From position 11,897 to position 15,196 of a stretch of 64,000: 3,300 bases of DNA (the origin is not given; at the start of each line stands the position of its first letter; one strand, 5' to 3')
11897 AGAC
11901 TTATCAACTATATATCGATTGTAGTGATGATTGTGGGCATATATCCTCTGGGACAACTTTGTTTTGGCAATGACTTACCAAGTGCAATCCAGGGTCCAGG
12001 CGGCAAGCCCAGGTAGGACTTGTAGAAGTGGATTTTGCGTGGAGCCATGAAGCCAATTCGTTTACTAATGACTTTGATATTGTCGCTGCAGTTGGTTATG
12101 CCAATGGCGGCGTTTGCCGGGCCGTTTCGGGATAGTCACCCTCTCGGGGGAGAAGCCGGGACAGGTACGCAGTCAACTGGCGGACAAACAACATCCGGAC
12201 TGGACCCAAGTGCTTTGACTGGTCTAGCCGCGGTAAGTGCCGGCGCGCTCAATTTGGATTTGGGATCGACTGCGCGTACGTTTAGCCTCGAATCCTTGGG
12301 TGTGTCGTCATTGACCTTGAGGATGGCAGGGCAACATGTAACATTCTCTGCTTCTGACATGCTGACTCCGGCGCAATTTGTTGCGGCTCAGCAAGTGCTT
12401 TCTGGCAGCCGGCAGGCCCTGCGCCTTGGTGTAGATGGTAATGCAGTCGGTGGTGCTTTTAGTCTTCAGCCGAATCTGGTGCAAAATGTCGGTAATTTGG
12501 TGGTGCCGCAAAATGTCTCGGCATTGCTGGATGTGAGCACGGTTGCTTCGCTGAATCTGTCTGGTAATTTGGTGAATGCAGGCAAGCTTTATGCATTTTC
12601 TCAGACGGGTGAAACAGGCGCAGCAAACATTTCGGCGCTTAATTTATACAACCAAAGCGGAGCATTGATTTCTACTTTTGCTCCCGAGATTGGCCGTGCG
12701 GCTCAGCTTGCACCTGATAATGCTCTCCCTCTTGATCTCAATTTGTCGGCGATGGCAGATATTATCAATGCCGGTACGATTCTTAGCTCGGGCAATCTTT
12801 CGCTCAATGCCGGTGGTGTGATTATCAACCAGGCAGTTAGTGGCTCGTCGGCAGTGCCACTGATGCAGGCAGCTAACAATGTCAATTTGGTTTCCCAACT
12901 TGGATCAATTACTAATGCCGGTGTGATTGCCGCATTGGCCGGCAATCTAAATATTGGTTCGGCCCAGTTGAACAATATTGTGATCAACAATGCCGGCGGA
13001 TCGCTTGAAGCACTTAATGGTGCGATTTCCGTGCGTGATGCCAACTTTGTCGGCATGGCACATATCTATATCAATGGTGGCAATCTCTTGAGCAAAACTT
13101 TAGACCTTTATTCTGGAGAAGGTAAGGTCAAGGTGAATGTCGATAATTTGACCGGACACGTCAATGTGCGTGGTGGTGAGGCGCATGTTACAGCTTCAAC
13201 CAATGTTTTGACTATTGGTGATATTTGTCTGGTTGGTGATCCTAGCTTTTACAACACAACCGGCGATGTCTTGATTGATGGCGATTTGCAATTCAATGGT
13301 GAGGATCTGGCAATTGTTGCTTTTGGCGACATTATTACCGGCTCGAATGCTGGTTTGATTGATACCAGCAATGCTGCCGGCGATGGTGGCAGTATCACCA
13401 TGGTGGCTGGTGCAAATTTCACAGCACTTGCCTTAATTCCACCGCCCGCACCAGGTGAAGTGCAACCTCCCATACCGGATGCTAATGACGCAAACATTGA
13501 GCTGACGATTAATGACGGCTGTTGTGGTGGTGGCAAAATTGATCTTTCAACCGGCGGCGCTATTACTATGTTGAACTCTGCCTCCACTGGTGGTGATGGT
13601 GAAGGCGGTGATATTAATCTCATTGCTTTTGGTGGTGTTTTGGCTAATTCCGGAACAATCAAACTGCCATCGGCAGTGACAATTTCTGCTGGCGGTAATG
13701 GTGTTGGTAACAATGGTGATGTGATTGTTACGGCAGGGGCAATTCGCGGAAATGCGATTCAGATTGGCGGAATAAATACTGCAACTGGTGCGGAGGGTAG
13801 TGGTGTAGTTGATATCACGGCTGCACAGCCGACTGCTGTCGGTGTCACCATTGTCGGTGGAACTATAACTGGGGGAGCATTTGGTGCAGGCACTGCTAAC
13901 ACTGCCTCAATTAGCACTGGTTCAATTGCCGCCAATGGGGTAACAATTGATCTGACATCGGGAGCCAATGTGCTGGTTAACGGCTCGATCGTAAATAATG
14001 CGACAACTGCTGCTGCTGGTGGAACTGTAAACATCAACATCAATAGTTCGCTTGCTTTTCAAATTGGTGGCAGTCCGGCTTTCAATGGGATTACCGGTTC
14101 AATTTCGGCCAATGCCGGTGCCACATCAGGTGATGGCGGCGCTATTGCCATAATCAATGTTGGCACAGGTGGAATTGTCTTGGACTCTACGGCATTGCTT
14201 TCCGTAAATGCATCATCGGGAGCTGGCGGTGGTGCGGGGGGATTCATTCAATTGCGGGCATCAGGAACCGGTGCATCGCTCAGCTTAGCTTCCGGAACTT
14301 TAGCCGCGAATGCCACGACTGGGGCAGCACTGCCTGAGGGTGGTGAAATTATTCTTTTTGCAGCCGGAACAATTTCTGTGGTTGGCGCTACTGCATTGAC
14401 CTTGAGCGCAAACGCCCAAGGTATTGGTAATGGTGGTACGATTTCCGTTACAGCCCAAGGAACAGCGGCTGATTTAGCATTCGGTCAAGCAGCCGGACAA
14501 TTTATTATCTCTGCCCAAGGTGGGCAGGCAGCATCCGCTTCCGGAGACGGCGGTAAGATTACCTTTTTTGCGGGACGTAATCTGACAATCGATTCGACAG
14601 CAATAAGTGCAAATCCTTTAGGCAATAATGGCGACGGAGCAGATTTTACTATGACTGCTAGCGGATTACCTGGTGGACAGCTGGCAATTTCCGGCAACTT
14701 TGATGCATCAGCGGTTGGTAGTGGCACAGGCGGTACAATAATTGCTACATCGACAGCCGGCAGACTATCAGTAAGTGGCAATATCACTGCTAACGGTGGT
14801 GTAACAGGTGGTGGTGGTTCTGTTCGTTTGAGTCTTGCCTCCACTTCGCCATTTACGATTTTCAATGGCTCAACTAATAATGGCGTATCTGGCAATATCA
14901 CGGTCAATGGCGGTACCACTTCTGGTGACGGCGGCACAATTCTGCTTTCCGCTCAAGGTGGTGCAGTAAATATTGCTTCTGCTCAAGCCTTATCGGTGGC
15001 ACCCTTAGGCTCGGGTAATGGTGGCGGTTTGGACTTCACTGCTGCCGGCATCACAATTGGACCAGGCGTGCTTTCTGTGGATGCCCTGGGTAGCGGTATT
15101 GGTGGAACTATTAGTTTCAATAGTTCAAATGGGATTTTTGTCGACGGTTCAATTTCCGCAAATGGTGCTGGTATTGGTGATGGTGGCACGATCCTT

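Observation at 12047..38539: A single 26.5-kb gene encoding a secreted repeat protein of about 8,830 aa from an unrecognised family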

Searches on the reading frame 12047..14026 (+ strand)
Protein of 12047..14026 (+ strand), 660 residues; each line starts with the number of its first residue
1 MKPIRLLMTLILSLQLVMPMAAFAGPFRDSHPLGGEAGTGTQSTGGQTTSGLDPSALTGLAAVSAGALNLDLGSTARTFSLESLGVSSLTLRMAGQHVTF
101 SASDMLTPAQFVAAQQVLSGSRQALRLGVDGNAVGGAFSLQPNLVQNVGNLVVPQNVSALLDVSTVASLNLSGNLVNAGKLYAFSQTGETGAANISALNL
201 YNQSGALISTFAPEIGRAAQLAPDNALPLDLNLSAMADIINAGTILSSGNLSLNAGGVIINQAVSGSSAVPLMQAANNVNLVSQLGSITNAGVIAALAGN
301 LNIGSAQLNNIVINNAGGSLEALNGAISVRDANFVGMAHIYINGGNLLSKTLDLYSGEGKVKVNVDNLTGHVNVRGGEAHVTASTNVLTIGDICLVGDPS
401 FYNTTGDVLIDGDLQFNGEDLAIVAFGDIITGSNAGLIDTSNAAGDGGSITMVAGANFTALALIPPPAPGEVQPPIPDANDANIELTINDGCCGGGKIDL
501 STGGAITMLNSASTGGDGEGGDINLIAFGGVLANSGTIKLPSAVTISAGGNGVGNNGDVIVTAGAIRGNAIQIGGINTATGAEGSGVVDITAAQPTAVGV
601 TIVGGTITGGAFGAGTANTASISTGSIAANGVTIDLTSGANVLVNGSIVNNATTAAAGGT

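Call 11: search_solved_structures(query=window:12047-14026:+, max_evalue=10, show_alignments=1)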
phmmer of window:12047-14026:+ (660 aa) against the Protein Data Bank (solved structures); distinct sequences matched with E-value up to 10: 5.
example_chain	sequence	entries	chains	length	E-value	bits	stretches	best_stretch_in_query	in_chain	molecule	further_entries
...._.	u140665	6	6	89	0.27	13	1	511-574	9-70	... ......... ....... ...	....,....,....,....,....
2ypo_A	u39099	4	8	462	0.48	12.2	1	153-253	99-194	PHOSPHO-2-DEHYDRO-3-DEOXYHEPTONATE ALDOLASE AROG | Probable 3-deoxy-D-arabino-heptulosonate 7-phosphate synthase AroG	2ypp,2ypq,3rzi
2b7o_A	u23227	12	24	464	0.48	12.2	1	153-253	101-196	3-deoxy-D-arabino-heptulosonate 7-phosphate synthase AroG | Probable 3-deoxy-D-arabino-heptulosonate 7-phosphate synthase AroG | 3-deoxy-D-arabinoheptulosonate-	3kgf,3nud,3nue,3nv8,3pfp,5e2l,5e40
2w19_A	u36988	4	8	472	0.5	12.1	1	153-253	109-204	3-DEOXY-D-ARABINO-HEPTULOSONATE 7-PHOSPHATE SYNTHASE AROG | Phospho-2-dehydro-3-deoxyheptonate aldolase AroG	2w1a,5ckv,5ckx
6pbj_A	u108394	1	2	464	1.3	10.7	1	153-245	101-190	Phospho-2-dehydro-3-deoxyheptonate aldolase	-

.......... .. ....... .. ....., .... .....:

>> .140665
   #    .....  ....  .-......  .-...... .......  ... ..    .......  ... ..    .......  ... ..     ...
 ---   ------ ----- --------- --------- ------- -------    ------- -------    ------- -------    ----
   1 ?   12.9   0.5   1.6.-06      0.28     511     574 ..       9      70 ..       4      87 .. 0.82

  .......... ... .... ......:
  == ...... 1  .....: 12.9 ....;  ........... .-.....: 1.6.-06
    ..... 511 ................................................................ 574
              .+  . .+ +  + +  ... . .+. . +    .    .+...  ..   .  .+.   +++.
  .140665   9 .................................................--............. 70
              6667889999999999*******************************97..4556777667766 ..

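Call 13: find_homologous_proteins(query=window:12047-14026:+, max_evalue=0.001)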
Query window:12047-14026:+ (660 aa): 27 proteins with E <= 0.001 among 8000 candidates.
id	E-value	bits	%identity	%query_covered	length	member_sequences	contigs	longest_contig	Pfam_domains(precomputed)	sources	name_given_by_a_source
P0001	3.6e-109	384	43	88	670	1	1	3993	-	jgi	jgi:hypothetical protein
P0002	9.7e-89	317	39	92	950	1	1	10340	-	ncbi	ncbi:MAG TPA: hypothetical protein V6D08_08695, partial [Candidatus Obscuribacterales bacterium]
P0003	2.5e-79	286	41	80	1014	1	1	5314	-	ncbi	-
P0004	9.0e-79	284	47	57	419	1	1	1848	-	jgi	-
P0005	4.9e-74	268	49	52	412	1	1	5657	-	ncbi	ncbi:MAG TPA: hypothetical protein V6D08_14670, partial [Candidatus Obscuribacterales bacterium]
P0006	1.7e-65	240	45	59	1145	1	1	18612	-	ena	-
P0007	3.1e-65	239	37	77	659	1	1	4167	-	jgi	jgi:hypothetical protein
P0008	1.3e-64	237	37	77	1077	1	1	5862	PF07202.19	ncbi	ncbi:MAG TPA: T-complex 10 C-terminal domain-containing protein, partial [Candidatus Obscuribacteral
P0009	2.2e-64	236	44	59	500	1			-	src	-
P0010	1.4e-53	201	40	60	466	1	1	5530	-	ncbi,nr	ncbi:MAG: hypothetical protein K2X27_19545, partial [Candidatus Obscuribacterales bacterium]|nr:hypo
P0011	2.9e-51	193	35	80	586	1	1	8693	-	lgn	-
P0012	2.5e-50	190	36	85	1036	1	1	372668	-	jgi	jgi:filamentous hemagglutinin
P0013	6.5e-50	189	38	62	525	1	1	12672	-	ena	-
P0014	4.9e-47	179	35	78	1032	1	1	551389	-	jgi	-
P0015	2.3e-44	170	34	81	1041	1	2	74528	-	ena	-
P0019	1.3e-36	145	33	90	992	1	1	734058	-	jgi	-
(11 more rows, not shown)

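Call 19: find_encoding_contigs(protein=P0019, flank=10000, max_places=3)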
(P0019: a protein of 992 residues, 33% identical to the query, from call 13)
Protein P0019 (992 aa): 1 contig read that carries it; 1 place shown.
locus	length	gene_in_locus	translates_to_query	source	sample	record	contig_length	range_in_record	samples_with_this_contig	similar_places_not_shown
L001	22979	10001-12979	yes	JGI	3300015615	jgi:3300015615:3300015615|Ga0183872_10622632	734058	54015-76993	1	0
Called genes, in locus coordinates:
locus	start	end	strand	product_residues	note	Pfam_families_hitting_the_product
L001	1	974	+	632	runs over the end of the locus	PF00069:Pkinase, PF03109:ABC1 (faint), PF07714:PK_Tyr_Ser-Thr, PF06293:Kdo (faint)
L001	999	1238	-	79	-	-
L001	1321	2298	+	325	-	-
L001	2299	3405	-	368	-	PF00089:Trypsin, PF13365:Trypsin_2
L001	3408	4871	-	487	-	PF13552:DUF4127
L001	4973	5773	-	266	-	-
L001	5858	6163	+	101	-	-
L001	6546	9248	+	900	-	PF01368:DHH, PF02272:DHHA1, PF17768:RecJ_OB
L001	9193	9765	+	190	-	PF00156:Pribosyltran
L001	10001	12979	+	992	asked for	-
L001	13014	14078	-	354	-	-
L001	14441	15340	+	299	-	-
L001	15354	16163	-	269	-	PF03099:BPL_LplA_LipB, PF02237:BPL_C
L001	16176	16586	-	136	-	PF02566:OsmC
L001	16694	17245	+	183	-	PF00583:Acetyltransf_1, PF13302:Acetyltransf_3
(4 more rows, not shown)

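Call 32: predict_structure(alignment_id=A1)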
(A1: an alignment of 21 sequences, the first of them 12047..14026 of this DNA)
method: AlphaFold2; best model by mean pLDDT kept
length: 660 residues; sequences in the alignment: 21
mean_pLDDT: 85.3   pTM: 0.82
mean pLDDT of the five models: 85.3, 84.3, 83.7, 82.9, 82.0
residues with pLDDT >= 90: 441; 70-90: 111; 50-70: 39; < 50: 69
segments of 3 or more residues with pLDDT < 50: 1-3, 18-64, 217-225, 467-469, 476-480
pLDDT, mean of each block of 10 residues (from residue 1): 60 54 36 36 35 37 62 94 90 94 94 91 92 94 85 96 89 97 84 95 96 61 65 97 97 97 88 98 94 97 90 94 97 91 95 94 94 94 96 92 96 94 97 94 94 92 51 47 77 95 91 92 97 95 95 92 96 94 83 92 86 92 94 92 93 64
secondary structure, 60 per line:
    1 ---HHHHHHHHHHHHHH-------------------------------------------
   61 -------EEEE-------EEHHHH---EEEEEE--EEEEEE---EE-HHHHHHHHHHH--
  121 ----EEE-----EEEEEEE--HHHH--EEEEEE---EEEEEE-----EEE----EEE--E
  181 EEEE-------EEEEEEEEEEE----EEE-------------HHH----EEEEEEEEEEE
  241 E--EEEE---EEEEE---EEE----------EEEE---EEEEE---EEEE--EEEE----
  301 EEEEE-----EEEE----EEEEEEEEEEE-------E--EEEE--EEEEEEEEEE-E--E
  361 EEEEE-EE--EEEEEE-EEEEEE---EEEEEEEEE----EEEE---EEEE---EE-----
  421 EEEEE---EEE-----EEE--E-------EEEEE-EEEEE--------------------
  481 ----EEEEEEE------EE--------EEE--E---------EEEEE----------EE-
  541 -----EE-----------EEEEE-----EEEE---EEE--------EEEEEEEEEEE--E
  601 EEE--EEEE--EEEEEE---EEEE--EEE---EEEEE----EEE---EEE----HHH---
elements in order: H4-17 E68-71 H81-84 E88-93 E96-101 H108-118 E125-127 E133-139 H142-145 E148-153 E157-162 E168-170 E175-177 E180-184 E192-202 E207-209 E230-241 E244-247 E251-255 E259-261 E272-275 E279-283 E287-290 E293-296 E301-305 E311-314 E319-329 E340-343 E346-355 E360-365 E371-376 E378-383 E387-395 E400-403 E407-410 E421-425 E429-431 E437-439 E450-454 E456-460 E485-491 E508-510 E523-527 E559-563 E569-572 E576-578 E587-597 E600-603 E606-609 E612-617 E621-624 E627-629 E633-637 E642-644 E648-650

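Call 35: fold_search(model_id=the predicted structure, library=pdb)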
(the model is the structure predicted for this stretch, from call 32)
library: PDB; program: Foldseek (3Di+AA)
matches with E <= 10: 24; with E <= 0.001: 0
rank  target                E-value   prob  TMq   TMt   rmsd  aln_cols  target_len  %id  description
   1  8vbb_A                5.8e-01  0.03  0.12  0.09  25.5       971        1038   10  The secreted adhesin EtpA of Enterotoxigenic Escherichia coli in complex with the mouse mAb 1G05 (released 2024-09-04)
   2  4rm6                  9.6e-01  0.07  0.18  0.16  16.5       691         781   10  Crystal structure of Hemopexin Binding Protein (released 2016-05-18)
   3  8cpk_B                1.1e+00  0.09  0.15  0.24  17.5       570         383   12  Crystal structure of EtpA secretion domain from Enterotoxigenic Escherichia coli (released 2024-01-10)
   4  8xuq_A                2.1e+00  0.03  0.11  0.09  19.8       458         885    9  Cryo-EM structure of tomato NRC2 tetramer (released 2024-05-22)
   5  8cpk_A                2.4e+00  0.10  0.20  0.30  13.1       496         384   11  Crystal structure of EtpA secretion domain from Enterotoxigenic Escherichia coli (released 2024-01-10)
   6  4rt6_A                2.9e+00  0.02  0.15  0.13  19.4       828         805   11  Structure of a complex between hemopexin and hemopexin binding protein (released 2016-05-18)
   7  7xzh_A                3.8e+00  0.01  0.09  0.09  16.9       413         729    9  Cryo-EM structure of human LRRC8A (released 2023-06-07)
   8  9ria_B                4.2e+00  0.01  0.10  0.08  20.4       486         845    8  Cryo-EM structure of tomato NRC3-AVRcap1b complex (released 2025-07-23)
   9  7xzh_B                4.6e+00  0.02  0.12  0.11  17.5       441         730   11  Cryo-EM structure of human LRRC8A (released 2023-06-07)
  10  3h09_A                4.8e+00  0.02  0.19  0.15  16.8       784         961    8  The structure of Haemophilus influenzae IgA1 protease (released 2009-04-21)
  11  6a40_A                5.0e+00  0.01  0.13  0.15  16.1       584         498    8  complex structure of Alginate lyase AlyF-OU02 with G4 (released 2019-05-01)
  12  2zvd_A                5.5e+00  0.01  0.07  0.08  18.1       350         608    9  Crystal structure of Pseudomonas sp. MIS38 lipase in an open conformation (released 2009-11-10)
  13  3sze                  5.7e+00  0.03  0.23  0.18  14.8       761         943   10  Crystal structure of the passenger domain of the E. coli autotransporter EspP (released 2011-10-12)
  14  7qpk_B                5.7e+00  0.01  0.11  0.16  15.8       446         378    8  Structure of the A-region of Awp14 from Candida glabrata (released 2023-01-18)
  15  8ikw_B                6.6e+00  0.01  0.10  0.15  18.7       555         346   13  A complex structure of PGIP-PG (released 2024-02-07)
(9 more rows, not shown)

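Call 90: search_dna_similar(query=window:12224-14026:+, collection=plasmids, mode=protein, max_evalue=0.001, max_rows=15)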
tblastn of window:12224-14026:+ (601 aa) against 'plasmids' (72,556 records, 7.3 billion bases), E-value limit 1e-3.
No match.

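Call 102: fold_search(model_id=the predicted structure, library=viral)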
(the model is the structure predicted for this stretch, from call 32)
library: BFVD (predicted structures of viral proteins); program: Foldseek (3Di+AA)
matches with E <= 10: 94; with E <= 0.001: 0
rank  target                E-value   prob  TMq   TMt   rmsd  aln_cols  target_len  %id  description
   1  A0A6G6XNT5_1          4.0e-03  0.47  0.15  0.13  24.9       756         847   12  (no name in the UniProt tables at hand)
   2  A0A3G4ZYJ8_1          2.8e-02  0.12  0.11  0.09  33.1       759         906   14  Peptidase S74 domain-containing protein [Gaeavirus sp.]
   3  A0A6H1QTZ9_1          3.6e-02  0.12  0.13  0.11  20.3       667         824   14  Uncharacterized protein [Ostreococcus mediterraneus virus 2]
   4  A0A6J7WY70            4.8e-02  0.51  0.24  0.31  12.6       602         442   12  Uncharacterized protein [uncultured Caudovirales phage]
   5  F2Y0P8                3.1e-01  0.14  0.18  0.26  15.0       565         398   11  (no name in the UniProt tables at hand)
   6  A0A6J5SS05            3.1e-01  0.13  0.14  0.13  14.5       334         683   12  Colicin E3-like ribonuclease domain containing protein [uncultured Caudovirales phage]
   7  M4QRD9                3.3e-01  0.07  0.14  0.09  40.6       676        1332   12  (no name in the UniProt tables at hand)
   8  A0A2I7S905            3.9e-01  0.05  0.12  0.11  27.4       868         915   12  Coil containing protein [Vibrio phage 2.130.O._10N.222.46.C2]
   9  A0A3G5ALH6            5.9e-01  0.10  0.18  0.20  24.1       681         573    9  Right handed beta helix domain-containing protein [Sylvanvirus sp.]
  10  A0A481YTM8            7.0e-01  0.08  0.16  0.17  36.8       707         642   13  Uncharacterized protein [Marseillevirus LCMAC102]
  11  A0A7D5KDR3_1          7.7e-01  0.03  0.13  0.10  52.2       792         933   10  Uncharacterized protein [Synechococcus phage S-CAM7]
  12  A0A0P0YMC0            8.0e-01  0.11  0.20  0.21  14.8       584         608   12  (no name in the UniProt tables at hand)
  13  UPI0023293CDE         8.4e-01  0.09  0.22  0.20  15.7       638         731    8  (no name look-up for this kind of identifier)
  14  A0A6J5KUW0            8.8e-01  0.03  0.11  0.09  29.2       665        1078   14  Autotransporter beta-domain containing protein [uncultured Caudovirales phage]
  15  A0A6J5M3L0            9.2e-01  0.11  0.22  0.26  15.9       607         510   11  Autotransporter-associated beta strand repeat [uncultured Caudovirales phage]
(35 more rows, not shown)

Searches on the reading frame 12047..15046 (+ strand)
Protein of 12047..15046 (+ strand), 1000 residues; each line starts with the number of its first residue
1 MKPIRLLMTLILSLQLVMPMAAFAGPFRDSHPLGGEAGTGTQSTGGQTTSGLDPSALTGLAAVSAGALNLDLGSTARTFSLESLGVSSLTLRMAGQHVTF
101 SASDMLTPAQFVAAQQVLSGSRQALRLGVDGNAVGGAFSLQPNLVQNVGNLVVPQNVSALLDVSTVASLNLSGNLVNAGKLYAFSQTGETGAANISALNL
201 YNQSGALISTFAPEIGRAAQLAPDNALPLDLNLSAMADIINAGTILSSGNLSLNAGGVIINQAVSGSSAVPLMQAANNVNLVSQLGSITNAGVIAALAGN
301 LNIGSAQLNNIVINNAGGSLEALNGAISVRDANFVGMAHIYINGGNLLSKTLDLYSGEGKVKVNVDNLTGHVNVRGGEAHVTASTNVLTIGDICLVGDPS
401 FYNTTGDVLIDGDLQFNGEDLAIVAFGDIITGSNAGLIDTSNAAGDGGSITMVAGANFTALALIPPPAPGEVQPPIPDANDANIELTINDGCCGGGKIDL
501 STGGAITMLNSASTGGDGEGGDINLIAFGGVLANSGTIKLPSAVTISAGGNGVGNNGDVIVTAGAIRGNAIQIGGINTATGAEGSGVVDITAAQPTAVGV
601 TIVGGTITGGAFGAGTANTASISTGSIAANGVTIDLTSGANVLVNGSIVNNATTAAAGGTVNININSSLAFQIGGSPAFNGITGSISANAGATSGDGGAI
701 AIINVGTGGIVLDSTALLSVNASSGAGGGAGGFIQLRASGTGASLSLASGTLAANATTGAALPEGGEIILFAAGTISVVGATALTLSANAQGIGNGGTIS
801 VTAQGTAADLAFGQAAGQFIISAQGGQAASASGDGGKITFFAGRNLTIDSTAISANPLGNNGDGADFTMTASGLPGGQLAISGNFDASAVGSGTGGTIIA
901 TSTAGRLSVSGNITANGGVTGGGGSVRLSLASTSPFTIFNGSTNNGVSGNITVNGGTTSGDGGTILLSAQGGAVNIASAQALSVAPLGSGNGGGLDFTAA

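Call 4: search_protein_families(library=pfam, proteins=[window:12047-15046:+], max_evalue=1)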
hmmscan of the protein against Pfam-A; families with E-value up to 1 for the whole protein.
window:12047-15046:+ (1000 aa): 0 families

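Call 5: search_protein_families(library=ncbifam, proteins=[window:12047-15046:+], max_evalue=1)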
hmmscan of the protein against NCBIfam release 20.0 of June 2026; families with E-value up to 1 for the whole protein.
window:12047-15046:+ (1000 aa): 0 families
